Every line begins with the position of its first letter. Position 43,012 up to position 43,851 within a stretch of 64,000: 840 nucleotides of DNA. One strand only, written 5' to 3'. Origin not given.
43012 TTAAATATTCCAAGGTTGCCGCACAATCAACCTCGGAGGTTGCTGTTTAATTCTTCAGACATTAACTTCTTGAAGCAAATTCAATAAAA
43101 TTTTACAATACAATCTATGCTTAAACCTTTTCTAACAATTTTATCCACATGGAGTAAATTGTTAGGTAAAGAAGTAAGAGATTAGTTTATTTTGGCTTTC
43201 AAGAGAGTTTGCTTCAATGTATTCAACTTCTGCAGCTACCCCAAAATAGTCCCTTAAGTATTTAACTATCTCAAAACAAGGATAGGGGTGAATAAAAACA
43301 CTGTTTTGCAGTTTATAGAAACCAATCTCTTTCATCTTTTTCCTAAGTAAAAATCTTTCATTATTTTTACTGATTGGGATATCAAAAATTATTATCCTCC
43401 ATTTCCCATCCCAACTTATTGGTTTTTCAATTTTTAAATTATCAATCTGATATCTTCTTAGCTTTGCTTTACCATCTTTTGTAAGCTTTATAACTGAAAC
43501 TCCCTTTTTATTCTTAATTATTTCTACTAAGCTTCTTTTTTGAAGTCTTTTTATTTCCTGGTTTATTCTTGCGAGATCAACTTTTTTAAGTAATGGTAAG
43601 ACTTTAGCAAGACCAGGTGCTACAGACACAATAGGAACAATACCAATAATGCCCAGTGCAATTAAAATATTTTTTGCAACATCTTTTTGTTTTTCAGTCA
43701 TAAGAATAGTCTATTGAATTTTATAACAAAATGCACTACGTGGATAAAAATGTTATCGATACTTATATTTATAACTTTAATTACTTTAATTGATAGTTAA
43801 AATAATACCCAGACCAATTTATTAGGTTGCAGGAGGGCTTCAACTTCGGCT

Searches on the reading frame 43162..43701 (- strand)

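Call 83: search_protein_families(library=pfam, proteins=[window:43162-43701:-], max_evalue=0.001)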
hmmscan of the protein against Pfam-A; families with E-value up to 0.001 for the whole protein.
window:43162-43701:- (179 aa): 2 families
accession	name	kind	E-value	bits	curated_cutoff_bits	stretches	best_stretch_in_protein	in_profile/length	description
PF20803.2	PaaX_M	-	3.3e-19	69.2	24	1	96-171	3-78/83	PaaX protein central Cas2-like domain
PF09827.14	CRISPR_Cas2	-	2.7e-05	24.7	23.8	1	101-137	2-35/74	CRISPR associated protein Cas2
